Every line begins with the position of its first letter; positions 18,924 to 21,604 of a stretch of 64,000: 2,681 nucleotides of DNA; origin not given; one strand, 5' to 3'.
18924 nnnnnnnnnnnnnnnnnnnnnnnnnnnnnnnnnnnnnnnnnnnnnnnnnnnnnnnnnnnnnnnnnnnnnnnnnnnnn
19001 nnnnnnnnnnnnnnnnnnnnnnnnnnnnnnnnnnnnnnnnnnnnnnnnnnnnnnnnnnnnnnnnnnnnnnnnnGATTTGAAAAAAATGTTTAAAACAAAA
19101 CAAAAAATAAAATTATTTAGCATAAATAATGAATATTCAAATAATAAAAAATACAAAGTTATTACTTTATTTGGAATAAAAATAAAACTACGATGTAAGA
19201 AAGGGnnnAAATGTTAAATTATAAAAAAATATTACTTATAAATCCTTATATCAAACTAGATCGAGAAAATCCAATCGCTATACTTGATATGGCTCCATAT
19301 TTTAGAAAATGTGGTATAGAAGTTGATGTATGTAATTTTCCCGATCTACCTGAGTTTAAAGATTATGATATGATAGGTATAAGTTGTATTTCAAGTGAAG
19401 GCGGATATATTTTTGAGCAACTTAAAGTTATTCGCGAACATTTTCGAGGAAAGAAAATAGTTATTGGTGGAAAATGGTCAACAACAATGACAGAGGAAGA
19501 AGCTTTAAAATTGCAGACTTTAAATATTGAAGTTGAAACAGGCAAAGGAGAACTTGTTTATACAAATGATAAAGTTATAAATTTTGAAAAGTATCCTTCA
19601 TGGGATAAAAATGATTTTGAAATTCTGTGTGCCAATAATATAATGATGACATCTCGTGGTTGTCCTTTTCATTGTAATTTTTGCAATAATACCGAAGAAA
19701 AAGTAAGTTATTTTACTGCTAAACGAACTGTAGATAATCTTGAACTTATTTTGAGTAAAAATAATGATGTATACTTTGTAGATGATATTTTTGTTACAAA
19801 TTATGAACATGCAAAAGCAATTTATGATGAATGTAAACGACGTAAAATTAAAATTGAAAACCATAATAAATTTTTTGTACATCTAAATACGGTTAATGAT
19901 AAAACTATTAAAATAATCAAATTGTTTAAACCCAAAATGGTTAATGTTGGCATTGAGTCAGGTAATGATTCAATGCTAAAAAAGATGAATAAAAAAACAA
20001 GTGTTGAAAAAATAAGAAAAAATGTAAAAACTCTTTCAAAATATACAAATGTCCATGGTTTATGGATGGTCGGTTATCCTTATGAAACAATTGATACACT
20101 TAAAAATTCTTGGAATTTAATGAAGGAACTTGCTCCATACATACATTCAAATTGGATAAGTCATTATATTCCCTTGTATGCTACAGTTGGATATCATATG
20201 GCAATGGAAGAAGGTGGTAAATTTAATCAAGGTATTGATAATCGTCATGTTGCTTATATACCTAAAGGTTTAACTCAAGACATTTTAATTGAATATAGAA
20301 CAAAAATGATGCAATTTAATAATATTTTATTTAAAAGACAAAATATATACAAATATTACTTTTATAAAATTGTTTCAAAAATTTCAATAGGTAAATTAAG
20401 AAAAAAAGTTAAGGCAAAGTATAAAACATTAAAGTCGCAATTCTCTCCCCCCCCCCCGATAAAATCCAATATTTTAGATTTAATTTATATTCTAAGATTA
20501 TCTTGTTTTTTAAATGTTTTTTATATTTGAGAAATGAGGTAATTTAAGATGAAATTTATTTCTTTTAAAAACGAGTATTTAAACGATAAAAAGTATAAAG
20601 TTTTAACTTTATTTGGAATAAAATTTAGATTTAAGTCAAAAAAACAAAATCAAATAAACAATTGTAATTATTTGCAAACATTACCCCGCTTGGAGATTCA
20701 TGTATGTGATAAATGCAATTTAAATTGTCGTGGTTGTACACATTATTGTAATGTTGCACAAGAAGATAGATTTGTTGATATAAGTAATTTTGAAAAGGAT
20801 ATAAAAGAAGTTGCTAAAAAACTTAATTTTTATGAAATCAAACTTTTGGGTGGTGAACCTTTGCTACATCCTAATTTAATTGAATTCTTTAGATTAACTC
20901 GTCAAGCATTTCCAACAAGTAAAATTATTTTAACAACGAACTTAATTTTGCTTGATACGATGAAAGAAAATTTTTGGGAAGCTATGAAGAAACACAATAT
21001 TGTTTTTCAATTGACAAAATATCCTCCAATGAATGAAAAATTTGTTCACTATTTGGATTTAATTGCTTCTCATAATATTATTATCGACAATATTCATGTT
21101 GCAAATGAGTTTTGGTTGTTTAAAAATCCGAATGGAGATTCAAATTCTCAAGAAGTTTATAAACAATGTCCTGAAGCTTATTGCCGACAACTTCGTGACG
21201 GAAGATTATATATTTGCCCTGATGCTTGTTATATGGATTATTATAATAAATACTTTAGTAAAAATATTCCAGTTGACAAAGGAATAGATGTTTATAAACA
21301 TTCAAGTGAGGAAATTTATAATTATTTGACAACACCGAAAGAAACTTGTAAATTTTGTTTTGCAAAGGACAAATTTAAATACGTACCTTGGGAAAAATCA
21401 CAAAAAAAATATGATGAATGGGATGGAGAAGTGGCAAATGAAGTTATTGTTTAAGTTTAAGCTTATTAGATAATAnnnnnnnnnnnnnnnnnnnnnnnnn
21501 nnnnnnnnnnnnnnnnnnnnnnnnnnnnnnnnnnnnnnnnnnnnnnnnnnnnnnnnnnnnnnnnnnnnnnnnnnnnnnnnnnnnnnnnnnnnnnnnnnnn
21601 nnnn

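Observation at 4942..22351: A portable ~27-31 aa Lys-rich peptide module (FSIKNEY-NNKKHK-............) is grafted onto nine glycan enzymes of unrelated folds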

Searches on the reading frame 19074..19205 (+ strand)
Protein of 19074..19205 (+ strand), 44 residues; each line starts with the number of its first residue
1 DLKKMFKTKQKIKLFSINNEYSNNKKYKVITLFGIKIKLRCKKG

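Call 11: find_homologous_proteins(query=A2, max_evalue=1)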
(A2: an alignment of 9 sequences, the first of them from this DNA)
Query A2 (9 sequences) (44 aa, profile of the alignment): 12 proteins with E <= 1 among 189 candidates.
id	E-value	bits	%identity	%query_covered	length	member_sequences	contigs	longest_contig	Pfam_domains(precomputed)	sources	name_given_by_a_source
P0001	1.2e-11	62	63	68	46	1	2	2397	-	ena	-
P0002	3.6e-9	54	64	57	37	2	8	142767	-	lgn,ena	-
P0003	2.9e-6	45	64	57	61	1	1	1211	-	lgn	-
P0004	3.2e-6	45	55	66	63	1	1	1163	-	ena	-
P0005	3.8e-6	44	45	70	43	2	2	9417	-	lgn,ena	-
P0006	7.9e-6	43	52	66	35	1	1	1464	-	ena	-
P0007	8.2e-6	43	40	68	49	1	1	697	-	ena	-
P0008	3.0e-5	41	41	50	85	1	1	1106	-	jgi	jgi:hypothetical protein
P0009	1.9e-4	39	47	68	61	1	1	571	-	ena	-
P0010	6.3e-4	37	54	59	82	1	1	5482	-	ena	-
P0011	1.5e-2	33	67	20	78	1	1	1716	-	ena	-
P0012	8.4e-1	27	50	59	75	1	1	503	-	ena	-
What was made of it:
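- Tried and rejected: With flanks, the search returned only 12 short proteins (call 11).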

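Call 21: search_protein_representatives(alignment_id=A3)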
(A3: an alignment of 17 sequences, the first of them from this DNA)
Query: 17 sequences, 79 profile positions. Proteins with E-value up to 0.001 (for the whole library): 931; up to 1e-10: 33; up to 1e-30: 0. The best 150 are listed.
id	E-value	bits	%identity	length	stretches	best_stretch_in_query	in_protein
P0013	3.0e-28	113.6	-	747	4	18-56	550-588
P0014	2.8e-19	84.8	-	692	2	8-55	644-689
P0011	5.7e-16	74.2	-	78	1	18-79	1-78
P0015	2.8e-15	72.0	-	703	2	3-76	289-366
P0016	4.9e-15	71.2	-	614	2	7-56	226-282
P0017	8.5e-15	70.4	-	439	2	16-74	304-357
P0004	9.5e-15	70.3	-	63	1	19-74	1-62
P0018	2.8e-14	68.8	-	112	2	12-56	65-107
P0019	5.6e-14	67.8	-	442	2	18-72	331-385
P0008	1.1e-13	66.9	-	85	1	1-55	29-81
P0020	1.2e-13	66.7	-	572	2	20-65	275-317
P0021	1.9e-13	66.1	-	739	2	15-56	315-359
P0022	2.3e-13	65.8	-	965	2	13-55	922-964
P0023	5.0e-13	64.8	-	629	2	13-61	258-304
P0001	1.3e-12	63.4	-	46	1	23-69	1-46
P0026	6.5e-12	61.2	-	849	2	17-55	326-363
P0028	7.1e-12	61.1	-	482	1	16-56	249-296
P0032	2.5e-11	59.3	-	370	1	13-55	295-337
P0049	2.5e-10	56.2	-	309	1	11-55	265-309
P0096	1.1e-08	50.9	-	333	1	22-51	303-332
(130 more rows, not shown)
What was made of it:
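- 931 independent protein clusters carry it (call 21).
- Tried and rejected: The word-indexed search is unsuited to this motif; the exhaustive HMMER search worked (call 21).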

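Call 27: search_protein_families(library=pfam, alignment_id=A4, max_evalue=0.00001)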
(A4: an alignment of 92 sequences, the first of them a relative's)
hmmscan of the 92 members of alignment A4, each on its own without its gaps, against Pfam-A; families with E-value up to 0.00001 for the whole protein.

A. member 1, P0013 (747 aa): 3 families
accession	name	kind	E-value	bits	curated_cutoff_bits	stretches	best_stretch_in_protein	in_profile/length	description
PF00534.26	Glycos_transf_1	-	2.7e-19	69.8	26.4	1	229-396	5-171/172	Glycosyl transferases group 1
PF13692.12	Glyco_trans_1_4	-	1.6e-14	54.8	27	1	240-380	2-139/142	Glycosyl transferases group 1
PF16994.11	Glyco_trans_4_5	-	2.8e-09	37.4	26.6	1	65-172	4-111/172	Glycosyl-transferase family 4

B. families by the number of members that match (of 92 scanned): 48 families (the first 25 are shown)
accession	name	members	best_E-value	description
PF00535.33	Glycos_transf_2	44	8e-74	Glycosyl transferase family 2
PF10111.15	Glyco_tranf_2_2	32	5.1e-23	Glycosyltransferase like family 2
PF13641.12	Glyco_tranf_2_3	31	1.3e-20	Glycosyltransferase like family 2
PF01501.26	Glyco_transf_8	16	1.5e-51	Glycosyl transferase family 8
PF05045.17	RgpF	5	8.1e-70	Rhamnan synthesis protein F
PF05050.19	Methyltransf_21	5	1.4e-33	Methyltransferase FkbM domain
PF18404.7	Glyco_transf_24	5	8e-10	Glucosyltransferase 24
PF14393.11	DUF4422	3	2e-54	Domain of unknown function (DUF4422)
PF04230.19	PS_pyruv_trans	3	6.9e-36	Polysaccharide pyruvyl transferase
PF00534.26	Glycos_transf_1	3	6e-31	Glycosyl transferases group 1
PF13692.12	Glyco_trans_1_4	3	1.9e-23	Glycosyl transferases group 1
PF04055.27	Radical_SAM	3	8.2e-17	Radical SAM superfamily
PF14305.11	ATPgrasp_TupA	2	1e-59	TupA-like ATPgrasp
PF04488.21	Gly_transf_sug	2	1.3e-33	Glycosyltransferase sugar-binding region containing DXD motif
PF05704.18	Caps_synth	2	1.8e-23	Capsular polysaccharide synthesis protein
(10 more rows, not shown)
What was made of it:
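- All 25 most frequent host families are glycan-building or glycan-modifying enzymes (call 27).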

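Call 33: list_cluster_members(proteins=[P0013, P0014, P0017, P0019, P0022, P0026, P0028, P0032, P0049, P0096])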
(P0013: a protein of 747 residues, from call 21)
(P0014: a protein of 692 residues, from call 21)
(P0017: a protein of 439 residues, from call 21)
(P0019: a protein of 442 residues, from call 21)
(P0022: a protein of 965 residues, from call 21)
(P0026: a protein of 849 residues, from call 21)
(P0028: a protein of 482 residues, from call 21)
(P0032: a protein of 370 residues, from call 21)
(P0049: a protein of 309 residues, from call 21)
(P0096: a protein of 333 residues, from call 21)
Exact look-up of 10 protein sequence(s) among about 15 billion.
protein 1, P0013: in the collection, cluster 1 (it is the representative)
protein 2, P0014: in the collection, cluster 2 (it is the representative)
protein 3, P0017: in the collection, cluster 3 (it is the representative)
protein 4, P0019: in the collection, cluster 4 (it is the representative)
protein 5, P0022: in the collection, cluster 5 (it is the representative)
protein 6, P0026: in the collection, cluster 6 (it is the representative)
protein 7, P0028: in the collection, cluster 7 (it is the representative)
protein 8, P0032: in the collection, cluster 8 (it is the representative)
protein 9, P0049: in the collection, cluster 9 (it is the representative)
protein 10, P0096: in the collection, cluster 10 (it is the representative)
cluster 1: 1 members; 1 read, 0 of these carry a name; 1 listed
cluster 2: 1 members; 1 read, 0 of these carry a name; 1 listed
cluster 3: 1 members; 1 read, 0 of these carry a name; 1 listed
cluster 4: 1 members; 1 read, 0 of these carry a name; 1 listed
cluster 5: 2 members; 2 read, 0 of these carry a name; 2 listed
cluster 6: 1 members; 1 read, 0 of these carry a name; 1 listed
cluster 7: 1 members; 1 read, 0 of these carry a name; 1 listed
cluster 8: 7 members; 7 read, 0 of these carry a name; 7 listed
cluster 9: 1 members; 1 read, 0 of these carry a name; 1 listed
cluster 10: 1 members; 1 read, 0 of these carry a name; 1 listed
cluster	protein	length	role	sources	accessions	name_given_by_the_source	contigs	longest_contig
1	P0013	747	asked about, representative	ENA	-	-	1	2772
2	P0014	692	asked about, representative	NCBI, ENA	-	-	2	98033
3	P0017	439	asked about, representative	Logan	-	-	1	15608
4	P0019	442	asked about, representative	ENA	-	-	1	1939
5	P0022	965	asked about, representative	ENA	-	-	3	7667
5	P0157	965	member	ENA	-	-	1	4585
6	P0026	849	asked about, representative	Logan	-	-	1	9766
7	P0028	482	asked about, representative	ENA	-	-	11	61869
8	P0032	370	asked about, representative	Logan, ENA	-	-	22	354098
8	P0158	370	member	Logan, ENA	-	-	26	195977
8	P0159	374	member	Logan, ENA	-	-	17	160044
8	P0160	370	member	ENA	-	-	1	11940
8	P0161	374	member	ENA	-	-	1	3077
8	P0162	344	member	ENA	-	-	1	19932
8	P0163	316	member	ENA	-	-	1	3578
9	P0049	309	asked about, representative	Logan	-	-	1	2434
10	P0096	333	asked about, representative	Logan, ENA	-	-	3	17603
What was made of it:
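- Tried and rejected: No names were returned (call 33).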

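Call 73: find_encoding_contigs(protein=P0002, flank=4000, max_places=3)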
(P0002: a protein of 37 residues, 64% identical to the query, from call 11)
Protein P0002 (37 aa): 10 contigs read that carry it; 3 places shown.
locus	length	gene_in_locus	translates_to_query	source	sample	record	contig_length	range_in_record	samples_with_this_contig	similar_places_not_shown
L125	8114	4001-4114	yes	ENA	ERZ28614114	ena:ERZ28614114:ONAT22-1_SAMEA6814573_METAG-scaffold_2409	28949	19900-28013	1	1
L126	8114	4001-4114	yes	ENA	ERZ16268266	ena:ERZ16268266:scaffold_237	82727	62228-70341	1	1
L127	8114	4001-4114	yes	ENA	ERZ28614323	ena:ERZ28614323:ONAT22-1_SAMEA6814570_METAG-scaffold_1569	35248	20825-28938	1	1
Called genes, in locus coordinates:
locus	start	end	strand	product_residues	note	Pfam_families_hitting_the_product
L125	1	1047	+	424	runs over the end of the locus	PF00535:Glycos_transf_2, PF10111:Glyco_tranf_2_2, PF13641:Glyco_tranf_2_3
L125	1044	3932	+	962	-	PF04230:PS_pyruv_trans, PF02776:TPP_enzyme_N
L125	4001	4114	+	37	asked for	-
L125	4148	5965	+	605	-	PF00664:ABC_membrane, PF00005:ABC_tran, PF02463:SMC_N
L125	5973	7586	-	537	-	-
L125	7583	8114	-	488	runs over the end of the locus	?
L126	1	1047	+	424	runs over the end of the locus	PF00535:Glycos_transf_2, PF10111:Glyco_tranf_2_2, PF13641:Glyco_tranf_2_3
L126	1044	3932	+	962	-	PF04230:PS_pyruv_trans, PF02776:TPP_enzyme_N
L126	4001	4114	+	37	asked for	-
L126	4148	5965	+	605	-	PF00664:ABC_membrane, PF00005:ABC_tran, PF02463:SMC_N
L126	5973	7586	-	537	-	-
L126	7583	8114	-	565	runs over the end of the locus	PF02811:PHP (faint)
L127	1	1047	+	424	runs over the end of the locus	PF00535:Glycos_transf_2, PF10111:Glyco_tranf_2_2, PF13641:Glyco_tranf_2_3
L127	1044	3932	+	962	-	PF04230:PS_pyruv_trans, PF02776:TPP_enzyme_N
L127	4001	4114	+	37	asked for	-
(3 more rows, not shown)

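Call 75: find_encoding_contigs(protein=P0005, flank=4000, max_places=2)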
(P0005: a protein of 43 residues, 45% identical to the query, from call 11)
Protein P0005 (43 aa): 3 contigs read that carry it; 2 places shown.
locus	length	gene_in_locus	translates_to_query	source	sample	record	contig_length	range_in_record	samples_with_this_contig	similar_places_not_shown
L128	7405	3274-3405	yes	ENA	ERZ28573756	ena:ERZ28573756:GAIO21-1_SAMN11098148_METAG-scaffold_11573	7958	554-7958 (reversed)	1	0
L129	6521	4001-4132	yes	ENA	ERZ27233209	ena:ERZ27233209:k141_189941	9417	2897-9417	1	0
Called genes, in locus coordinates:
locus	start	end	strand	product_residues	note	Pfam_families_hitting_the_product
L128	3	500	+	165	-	?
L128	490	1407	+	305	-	PF14393:DUF4422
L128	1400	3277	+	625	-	PF00535:Glycos_transf_2, PF10111:Glyco_tranf_2_2, PF13641:Glyco_tranf_2_3, PF00535:Glycos_transf_2 (weak)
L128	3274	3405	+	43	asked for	-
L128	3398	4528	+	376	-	PF00535:Glycos_transf_2, PF10111:Glyco_tranf_2_2, PF13506:Glyco_transf_21 (weak), PF13641:Glyco_tranf_2_3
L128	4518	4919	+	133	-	PF05523:FdtA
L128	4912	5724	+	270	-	PF00551:Formyl_trans_N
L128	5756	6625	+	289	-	PF08759:GT-D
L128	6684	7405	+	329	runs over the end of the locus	PF00852:Glyco_transf_10 (weak)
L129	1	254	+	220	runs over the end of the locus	PF00132:Hexapep (faint)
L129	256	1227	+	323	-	PF00535:Glycos_transf_2, PF10111:Glyco_tranf_2_2, PF13641:Glyco_tranf_2_3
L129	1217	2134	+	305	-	PF14393:DUF4422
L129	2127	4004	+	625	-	PF00535:Glycos_transf_2, PF10111:Glyco_tranf_2_2, PF13641:Glyco_tranf_2_3, PF00535:Glycos_transf_2 (weak)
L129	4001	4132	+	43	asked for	-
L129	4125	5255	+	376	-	PF00535:Glycos_transf_2, PF10111:Glyco_tranf_2_2, PF13506:Glyco_transf_21 (weak), PF13641:Glyco_tranf_2_3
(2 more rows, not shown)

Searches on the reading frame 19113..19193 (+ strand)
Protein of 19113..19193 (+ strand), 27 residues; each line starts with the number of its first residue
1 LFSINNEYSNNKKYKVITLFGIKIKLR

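Call 26: search_solved_structures(query=A1, max_evalue=10, show_alignments=5)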
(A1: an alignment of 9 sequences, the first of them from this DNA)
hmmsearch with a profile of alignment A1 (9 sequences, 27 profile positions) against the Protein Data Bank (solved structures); distinct sequences matched with E-value up to 10: 0.

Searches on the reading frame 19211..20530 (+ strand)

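Call 4: search_protein_families(library=pfam, proteins=[window:19211-20530:+], max_evalue=0.01)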
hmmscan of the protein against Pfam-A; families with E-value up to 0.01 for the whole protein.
window:19211-20530:+ (439 aa): 2 families
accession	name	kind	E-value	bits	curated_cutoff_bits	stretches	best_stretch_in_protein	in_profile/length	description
PF04055.27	Radical_SAM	-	7.3e-15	56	29.5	1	147-299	3-161/166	Radical SAM superfamily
PF02310.24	B12-binding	-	0.0077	16.5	32.1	0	50-96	50-97/121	B12 binding domain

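Call 5: search_protein_families(library=ncbifam, proteins=[window:19211-20530:+], max_evalue=0.01)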
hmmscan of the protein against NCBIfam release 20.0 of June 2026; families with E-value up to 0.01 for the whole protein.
window:19211-20530:+ (439 aa): 20 families
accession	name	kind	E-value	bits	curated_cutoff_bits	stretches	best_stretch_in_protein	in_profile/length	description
TIGR04479.1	bcpD_PhpK_rSAM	subfamily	3.4e-22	78.5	600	1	144-313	243-415/504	PhpK family radical SAM P-methyltransferase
TIGR03471.1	HpnJ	equivalog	4.4e-16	58.8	577.6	1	145-389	200-438/472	hopanoid biosynthesis associated radical SAM protein HpnJ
TIGR04072.2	rSAM_ladder_B12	equivalog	6.7e-15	54.7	360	1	145-312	183-354/443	lipid biosynthesis B12-binding/radical SAM protein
TIGR04013.1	B12_SAM_MJ_1487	hypoth_equivalog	3.1e-14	52.6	251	2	226-325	250-351/382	TIGR04013 family B12-binding domain/radical SAM domain-containing protein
TIGR04014.1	B12_SAM_MJ_0865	equivalog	2.1e-12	46.5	360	1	225-321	253-348/434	methyl-coenzyme M reductase glutamine C-methyltransferase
NF038361.1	rSAM_Sden_1168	equivalog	1.4e-10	40.4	575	1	145-311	285-455/560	Sden_1168 family B12-binding radical SAM P-methyltransferase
TIGR04367.1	HpnR_B12_rSAM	equivalog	3.8e-09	35.6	650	1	147-268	191-313/490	hopanoid C-3 methylase HpnR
TIGR00089.1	TIGR00089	subfamily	1.1e-08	34.3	251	1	224-309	230-320/429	MiaB/RimO family radical SAM methylthiotransferase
TIGR02026.1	BchE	equivalog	1.4e-08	34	481.35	1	143-386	195-440/497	magnesium-protoporphyrin IX monomethyl ester anaerobic oxidative cyclase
TIGR04385.1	B12_rSAM_cofa1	equivalog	1.5e-08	34.3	450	1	146-308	199-365/438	B12 lower ligand biosynthesis radical SAM protein BzaD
TIGR04295.1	B12_rSAM_oligo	hypoth_equivalog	1.9e-07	30.1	400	1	145-250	203-303/422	TIGR04295 family B12-binding domain-containing radical SAM protein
TIGR01578.1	MiaB-like-B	hypoth_equivalog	4.6e-06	25.7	314.7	1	242-311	244-317/421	tRNA (N(6)-L-threonylcarbamoyladenosine(37)-C(2))-methylthiotransferase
TIGR03975.1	rSAM_ocin_1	subfamily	5.1e-05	22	281.85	1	143-265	262-387/606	RiPP maturation radical SAM C-methyltransferase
TIGR01579.1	MiaB-like-C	equivalog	7e-05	22.3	357.05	1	225-308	231-319/416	tRNA (N(6)-L-threonylcarbamoyladenosine(37)-C(2))-methylthiotransferase MtaB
NF033070.1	rSAM_AprD4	equivalog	8e-05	21.7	500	1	145-335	199-394/456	AprD4 family radical SAM diol-dehydratase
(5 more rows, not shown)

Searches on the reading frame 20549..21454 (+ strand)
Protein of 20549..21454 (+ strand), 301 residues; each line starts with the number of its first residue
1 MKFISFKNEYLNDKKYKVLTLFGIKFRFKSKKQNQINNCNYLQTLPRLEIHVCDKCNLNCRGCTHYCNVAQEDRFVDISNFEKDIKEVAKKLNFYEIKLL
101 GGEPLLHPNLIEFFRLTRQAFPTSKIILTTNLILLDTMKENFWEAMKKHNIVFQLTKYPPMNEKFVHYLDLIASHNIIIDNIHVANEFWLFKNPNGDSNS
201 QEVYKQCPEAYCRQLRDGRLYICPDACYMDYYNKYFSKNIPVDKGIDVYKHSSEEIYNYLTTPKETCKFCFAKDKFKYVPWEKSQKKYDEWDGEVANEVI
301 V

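Call 4: search_protein_families(library=pfam, proteins=[window:20549-21454:+], max_evalue=0.01)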
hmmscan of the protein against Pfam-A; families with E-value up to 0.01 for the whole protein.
window:20549-21454:+ (301 aa): 2 families
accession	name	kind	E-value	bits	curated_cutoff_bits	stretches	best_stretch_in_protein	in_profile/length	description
PF04055.27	Radical_SAM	-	4.5e-10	40.4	29.5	1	52-150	3-101/166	Radical SAM superfamily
PF13353.11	Fer4_12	-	2.7e-08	34.6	22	1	53-152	12-112/137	4Fe-4S single cluster domain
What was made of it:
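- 20555..20635 (+): Tag copy 8, N-terminus of a radical SAM protein (gene 20549-21454): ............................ Radical SAM domain starts at residue 52 (call 4).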

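Call 5: search_protein_families(library=ncbifam, proteins=[window:20549-21454:+], max_evalue=0.01)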
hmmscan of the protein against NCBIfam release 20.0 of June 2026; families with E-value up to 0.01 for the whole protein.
window:20549-21454:+ (301 aa): 31 families (the best 25 are shown)
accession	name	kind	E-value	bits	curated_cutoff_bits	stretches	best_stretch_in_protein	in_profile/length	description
TIGR02666.1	moaA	equivalog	4.9e-13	48.7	284.05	1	46-145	10-113/336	GTP 3',8-cyclase MoaA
NF001199.0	PRK00164.2-1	equivalog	7.2e-11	41.8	231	1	41-145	7-109/308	GTP 3',8-cyclase MoaA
TIGR04317.1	W_rSAM_matur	equivalog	2.1e-10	40.3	380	1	47-157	5-112/349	tungsten cofactor oxidoreductase radical SAM maturase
TIGR02668.1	moaA_archaeal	equivalog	4.5e-10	39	325.25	1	43-145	7-107/303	GTP 3',8-cyclase MoaA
NF038283.1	viperin_w_prok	equivalog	1.4e-09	37.5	180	1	49-137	5-97/281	viperin family antiviral radical SAM protein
NF049973.1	radical_Rv1681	equivalog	1.9e-08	33.7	380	1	47-156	73-178/326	Rv1681 family radical SAM protein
TIGR04167.1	rSAM_SeCys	equivalog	7.1e-08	32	300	1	44-152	6-111/303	arsenosugar biosynthesis radical SAM (seleno)protein ArsS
TIGR04251.1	SCM_rSAM_ScmF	equivalog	1.8e-07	30.9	400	1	48-120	6-80/353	SynChlorMet cassette radical SAM/SPASM protein ScmF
NF045646.2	rSAM_Se_TrsS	equivalog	4.1e-07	28.9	490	1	50-150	90-187/441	radical SAM (seleno)protein TrsS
TIGR04311.1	rSAM_Geo_metal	subfamily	5.7e-07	28.9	400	1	47-138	4-95/423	radical SAM/SPASM family putative metalloenzyme maturase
NF050035.1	rSAM_WgK_link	exception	6.3e-07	28.7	650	1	47-139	10-101/367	radical SAM/SPASM peptide maturase WgkB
NF047865.1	rSAM_PapB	equivalog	1.1e-06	28.1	340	1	48-184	5-148/330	PapB family radical SAM/SPASM ranthipeptide maturase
NF033640.1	N_Twi_rSAM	subfamily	1.9e-06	27.2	170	1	33-151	93-235/398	twitch domain-containing radical SAM protein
NF045702.1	rSAM_GDGT_ether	equivalog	4.5e-06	25.6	450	1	49-151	89-191/486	tetraether lipid synthase Tes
TIGR03820.1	lys_2_3_AblA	equivalog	8e-06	24.8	525.4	1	47-160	109-226/417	lysine 2,3-aminomutase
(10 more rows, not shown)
